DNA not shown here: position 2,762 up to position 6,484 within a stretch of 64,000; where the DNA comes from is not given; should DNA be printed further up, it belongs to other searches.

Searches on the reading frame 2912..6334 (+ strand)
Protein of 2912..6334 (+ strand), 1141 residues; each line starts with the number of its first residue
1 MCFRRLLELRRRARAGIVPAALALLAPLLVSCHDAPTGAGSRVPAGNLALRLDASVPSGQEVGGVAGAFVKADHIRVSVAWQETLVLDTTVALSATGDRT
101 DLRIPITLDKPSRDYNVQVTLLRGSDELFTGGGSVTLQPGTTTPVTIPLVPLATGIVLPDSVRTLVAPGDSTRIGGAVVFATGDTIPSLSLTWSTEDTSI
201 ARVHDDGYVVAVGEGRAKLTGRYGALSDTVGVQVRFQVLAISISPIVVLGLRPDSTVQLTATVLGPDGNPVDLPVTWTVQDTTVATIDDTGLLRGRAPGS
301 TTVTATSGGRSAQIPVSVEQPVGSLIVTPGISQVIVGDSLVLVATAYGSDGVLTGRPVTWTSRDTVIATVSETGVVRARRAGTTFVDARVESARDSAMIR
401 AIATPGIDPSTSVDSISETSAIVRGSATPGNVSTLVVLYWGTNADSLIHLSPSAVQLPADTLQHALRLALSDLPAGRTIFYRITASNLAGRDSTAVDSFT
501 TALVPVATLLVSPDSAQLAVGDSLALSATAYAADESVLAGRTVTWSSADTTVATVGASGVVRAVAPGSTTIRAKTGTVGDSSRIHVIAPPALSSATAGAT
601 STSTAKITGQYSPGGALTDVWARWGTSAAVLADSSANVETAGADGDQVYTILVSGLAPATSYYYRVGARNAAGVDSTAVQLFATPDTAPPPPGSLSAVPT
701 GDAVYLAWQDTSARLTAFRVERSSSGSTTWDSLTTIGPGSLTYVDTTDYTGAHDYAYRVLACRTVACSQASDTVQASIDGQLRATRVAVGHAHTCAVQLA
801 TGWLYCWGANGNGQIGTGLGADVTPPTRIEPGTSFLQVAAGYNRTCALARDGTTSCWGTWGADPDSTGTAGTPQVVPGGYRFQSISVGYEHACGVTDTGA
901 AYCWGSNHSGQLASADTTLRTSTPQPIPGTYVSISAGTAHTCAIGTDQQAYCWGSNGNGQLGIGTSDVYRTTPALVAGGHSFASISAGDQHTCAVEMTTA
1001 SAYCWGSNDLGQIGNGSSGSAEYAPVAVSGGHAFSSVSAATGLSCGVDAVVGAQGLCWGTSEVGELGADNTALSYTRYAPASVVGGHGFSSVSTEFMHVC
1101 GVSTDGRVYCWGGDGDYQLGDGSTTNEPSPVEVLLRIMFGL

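Call 24: search_protein_families(library=pfam, proteins=[window:2912-6334:+], max_evalue=0.0001)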
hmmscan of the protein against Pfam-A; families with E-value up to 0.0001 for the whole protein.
window:2912-6334:+ (1141 aa): 10 families
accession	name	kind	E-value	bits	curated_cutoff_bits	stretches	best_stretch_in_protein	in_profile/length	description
PF25390.1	WD40_RLD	-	7.7e-62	210.1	150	2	782-1072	31-336/363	RCC1-like domain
PF00415.24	RCC1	-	9.2e-40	135.4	21.7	4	949-995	3-50/50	Regulator of chromosome condensation (RCC1) repeat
PF13540.12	RCC1_2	-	1.9e-35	120.2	22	3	883-911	2-30/30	Regulator of chromosome condensation (RCC1) repeat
PF02368.24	Big_2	-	2.2e-31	108.1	22.8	3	506-583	2-76/79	Bacterial Ig-like domain (group 2)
PF25384.1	Alsin_RLD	-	5.6e-08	32.9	100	0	1027-1123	215-311/405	Alsin RCC1-like domain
PF16655.11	PhoD_N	-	4.2e-07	30.9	30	0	636-670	46-80/90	PhoD-like phosphatase, N-terminal domain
PF00041.27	fn3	-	2.9e-06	27.8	25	0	649-675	49-75/84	Fibronectin type III domain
PF25059.1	FN3_DSCAM-DSCAML_C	-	4.1e-06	27.5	39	0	650-684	46-79/89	DSCAM/DSCAML C-terminal Fn3-like domain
PF16656.11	Pur_ac_phosph_N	-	8.7e-06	26.7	30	1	614-671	22-83/93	Purple acid Phosphatase, N-terminal domain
PF22359.2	Big-like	-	9.2e-05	23.1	27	0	542-579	2-39/48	Bacterial Ig-like domain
